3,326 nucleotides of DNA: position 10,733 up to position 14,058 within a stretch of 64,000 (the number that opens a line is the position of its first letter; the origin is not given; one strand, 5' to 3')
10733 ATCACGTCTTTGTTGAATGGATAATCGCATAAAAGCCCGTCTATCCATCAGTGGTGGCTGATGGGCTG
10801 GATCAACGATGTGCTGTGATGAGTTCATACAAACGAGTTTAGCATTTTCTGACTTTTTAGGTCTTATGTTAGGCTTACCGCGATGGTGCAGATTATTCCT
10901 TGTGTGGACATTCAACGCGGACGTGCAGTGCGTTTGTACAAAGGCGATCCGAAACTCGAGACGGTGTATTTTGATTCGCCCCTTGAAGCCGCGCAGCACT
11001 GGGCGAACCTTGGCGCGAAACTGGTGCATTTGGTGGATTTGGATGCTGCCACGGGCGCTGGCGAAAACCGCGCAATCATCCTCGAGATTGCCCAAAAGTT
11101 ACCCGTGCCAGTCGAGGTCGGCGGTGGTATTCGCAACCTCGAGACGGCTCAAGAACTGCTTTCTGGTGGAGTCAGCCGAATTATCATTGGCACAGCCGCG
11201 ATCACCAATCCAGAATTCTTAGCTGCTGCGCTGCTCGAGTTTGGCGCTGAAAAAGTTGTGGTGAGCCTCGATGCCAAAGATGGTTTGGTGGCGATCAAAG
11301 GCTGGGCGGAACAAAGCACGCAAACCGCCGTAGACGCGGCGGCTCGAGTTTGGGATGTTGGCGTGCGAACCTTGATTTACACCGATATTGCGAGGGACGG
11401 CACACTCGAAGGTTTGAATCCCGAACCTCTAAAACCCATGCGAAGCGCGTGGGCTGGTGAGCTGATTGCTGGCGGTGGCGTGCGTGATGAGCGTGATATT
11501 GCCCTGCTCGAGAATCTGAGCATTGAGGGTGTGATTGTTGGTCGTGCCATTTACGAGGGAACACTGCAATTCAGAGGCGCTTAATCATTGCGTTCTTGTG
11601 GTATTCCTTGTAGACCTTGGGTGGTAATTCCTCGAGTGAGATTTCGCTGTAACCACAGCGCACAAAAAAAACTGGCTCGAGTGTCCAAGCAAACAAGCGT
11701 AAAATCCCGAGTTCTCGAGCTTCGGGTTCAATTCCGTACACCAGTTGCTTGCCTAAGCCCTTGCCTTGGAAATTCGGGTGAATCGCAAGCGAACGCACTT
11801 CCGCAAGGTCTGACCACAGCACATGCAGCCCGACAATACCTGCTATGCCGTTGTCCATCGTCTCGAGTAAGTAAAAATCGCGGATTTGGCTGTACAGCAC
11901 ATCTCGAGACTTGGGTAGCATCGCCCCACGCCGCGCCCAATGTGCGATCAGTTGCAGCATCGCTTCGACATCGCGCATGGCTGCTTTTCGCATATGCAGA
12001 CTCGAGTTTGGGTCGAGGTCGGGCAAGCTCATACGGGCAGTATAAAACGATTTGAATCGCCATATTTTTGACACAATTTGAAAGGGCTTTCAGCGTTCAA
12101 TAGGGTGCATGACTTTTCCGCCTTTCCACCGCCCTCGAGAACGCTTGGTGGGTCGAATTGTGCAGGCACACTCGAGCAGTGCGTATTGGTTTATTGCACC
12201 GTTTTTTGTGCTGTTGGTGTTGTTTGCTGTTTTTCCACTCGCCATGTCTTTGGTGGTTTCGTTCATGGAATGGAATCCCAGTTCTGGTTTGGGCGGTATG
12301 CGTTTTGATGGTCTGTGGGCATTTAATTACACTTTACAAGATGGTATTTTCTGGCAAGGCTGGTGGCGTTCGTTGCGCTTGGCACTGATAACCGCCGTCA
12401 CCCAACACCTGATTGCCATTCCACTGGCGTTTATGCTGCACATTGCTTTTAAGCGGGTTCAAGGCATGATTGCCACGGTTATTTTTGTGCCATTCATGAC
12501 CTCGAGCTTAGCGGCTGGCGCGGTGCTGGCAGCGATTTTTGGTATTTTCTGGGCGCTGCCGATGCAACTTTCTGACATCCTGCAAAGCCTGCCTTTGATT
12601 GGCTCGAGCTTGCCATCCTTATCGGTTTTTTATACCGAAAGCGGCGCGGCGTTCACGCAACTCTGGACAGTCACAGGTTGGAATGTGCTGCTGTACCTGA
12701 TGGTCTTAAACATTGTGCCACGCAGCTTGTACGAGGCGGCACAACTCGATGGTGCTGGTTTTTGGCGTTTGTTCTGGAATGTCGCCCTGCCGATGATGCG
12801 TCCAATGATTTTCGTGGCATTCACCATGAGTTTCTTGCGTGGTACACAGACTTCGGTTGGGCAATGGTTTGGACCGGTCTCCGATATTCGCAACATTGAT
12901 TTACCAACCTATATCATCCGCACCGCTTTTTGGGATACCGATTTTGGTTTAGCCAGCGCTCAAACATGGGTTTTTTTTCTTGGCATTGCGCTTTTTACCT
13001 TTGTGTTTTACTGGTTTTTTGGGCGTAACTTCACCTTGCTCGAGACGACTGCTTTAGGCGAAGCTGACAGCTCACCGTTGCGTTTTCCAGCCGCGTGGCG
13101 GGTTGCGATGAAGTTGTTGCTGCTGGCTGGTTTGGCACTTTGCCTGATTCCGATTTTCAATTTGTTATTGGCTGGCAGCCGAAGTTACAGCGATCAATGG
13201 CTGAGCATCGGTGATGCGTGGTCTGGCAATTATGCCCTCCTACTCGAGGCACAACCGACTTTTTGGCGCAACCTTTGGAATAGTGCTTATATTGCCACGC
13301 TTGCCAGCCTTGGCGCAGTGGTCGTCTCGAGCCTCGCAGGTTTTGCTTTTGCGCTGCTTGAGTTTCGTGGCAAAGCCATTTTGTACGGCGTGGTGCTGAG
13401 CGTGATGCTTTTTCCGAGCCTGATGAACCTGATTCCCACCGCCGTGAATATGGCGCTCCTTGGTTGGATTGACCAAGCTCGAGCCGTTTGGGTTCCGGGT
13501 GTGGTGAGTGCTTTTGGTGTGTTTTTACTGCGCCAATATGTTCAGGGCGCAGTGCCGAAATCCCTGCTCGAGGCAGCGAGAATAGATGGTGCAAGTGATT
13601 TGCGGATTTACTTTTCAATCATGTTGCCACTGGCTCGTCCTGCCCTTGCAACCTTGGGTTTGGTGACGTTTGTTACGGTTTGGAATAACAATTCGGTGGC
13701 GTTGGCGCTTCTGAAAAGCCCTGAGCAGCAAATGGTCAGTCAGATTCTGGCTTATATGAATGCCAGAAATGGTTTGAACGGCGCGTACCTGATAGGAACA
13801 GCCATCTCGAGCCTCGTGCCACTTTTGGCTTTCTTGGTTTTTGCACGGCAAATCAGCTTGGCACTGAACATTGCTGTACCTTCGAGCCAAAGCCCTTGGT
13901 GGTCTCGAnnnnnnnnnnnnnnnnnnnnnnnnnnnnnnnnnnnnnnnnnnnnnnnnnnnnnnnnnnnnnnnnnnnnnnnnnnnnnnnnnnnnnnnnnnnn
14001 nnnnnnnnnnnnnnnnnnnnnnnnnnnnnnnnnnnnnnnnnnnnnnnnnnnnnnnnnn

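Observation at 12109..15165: Single polypeptide fusing two ABC sugar-permease domains to an AT3 acyltransferase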

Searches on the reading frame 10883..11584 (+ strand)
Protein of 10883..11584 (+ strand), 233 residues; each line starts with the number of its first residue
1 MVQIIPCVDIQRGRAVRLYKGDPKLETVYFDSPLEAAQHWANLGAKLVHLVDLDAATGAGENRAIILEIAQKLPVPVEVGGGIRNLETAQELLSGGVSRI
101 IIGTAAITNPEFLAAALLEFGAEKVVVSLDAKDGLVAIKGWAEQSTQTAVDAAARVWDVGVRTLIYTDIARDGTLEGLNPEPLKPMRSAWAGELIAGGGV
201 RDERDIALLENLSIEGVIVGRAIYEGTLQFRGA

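Call 7: search_protein_families(library=pfam, proteins=[window:10883-11584:+], max_evalue=0.001)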
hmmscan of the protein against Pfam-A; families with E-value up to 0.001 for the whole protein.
window:10883-11584:+ (233 aa): 3 families
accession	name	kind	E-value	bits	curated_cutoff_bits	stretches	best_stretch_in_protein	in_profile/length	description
PF00977.27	His_biosynth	-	3.7e-75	252.7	23.6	1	3-228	1-227/228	Histidine biosynthesis protein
PF01207.24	Dus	-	3.1e-07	30.3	20.4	1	64-114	174-225/311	Dihydrouridine synthase (Dus)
PF01884.23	PcrB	-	4.1e-05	23.6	23.9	0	41-112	145-217/226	PcrB family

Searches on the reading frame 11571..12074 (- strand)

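Call 7: search_protein_families(library=pfam, proteins=[window:11571-12074:-], max_evalue=0.001)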
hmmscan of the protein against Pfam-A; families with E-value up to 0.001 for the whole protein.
window:11571-12074:- (167 aa): 3 families
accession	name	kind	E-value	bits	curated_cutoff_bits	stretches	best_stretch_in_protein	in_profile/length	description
PF00583.31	Acetyltransf_1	-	3e-11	44.1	20.7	1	67-134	34-103/116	Acetyltransferase (GNAT) family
PF13508.13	Acetyltransf_7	-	8e-09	36.2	27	1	67-143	5-83/84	Acetyltransferase (GNAT) domain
PF13673.13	Acetyltransf_10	-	0.00091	19.6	23.6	0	74-122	39-83/128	Acetyltransferase (GNAT) domain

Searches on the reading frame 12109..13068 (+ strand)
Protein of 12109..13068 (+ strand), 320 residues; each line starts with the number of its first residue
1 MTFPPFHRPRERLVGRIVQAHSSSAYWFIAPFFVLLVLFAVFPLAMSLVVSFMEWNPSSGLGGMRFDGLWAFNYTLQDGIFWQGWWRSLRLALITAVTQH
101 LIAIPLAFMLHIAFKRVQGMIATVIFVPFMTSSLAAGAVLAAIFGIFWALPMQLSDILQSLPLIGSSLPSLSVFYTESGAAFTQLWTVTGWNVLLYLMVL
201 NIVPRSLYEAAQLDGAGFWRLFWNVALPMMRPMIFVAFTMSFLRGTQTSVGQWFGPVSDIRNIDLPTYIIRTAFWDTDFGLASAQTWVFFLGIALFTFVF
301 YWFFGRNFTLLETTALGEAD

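Call 70: search_protein_families(library=pfam, proteins=[window:12109-13068:+], max_evalue=0.01)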
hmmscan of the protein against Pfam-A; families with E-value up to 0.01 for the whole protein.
window:12109-13068:+ (320 aa): 1 family
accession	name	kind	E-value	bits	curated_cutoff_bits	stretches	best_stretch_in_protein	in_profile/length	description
PF00528.27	BPD_transp_1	-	8.9e-11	42.3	26.4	1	104-304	2-175/184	Binding-protein-dependent transport system inner membrane component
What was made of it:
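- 12166..13023 (+): Domain 1 (residues ~20-305): MalF/UgpA-type type-I ABC importer membrane domain, 6 TM helices. BPD_transp_1 E 9e-11 (call 70).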

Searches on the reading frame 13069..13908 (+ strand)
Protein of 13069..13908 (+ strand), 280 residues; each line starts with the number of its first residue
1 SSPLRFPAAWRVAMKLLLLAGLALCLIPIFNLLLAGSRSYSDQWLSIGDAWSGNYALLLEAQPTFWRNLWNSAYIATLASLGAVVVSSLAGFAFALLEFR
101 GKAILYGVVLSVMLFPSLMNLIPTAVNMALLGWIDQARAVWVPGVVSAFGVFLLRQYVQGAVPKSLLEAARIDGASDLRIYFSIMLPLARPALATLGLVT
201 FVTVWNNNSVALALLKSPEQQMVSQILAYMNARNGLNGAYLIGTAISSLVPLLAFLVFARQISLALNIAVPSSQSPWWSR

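Call 70: search_protein_families(library=pfam, proteins=[window:13069-13908:+], max_evalue=0.01)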
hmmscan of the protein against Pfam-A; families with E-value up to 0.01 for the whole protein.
window:13069-13908:+ (280 aa): 1 family
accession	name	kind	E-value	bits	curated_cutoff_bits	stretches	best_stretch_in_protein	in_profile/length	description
PF00528.27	BPD_transp_1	-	6.8e-13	49.2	26.4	1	89-258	3-175/184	Binding-protein-dependent transport system inner membrane component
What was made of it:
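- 13114..13863 (+): Domain 2 (residues ~336-585): MalG/UgpE-type membrane domain, 6 TM helices. BPD_transp_1 E 7e-13 (call 70).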
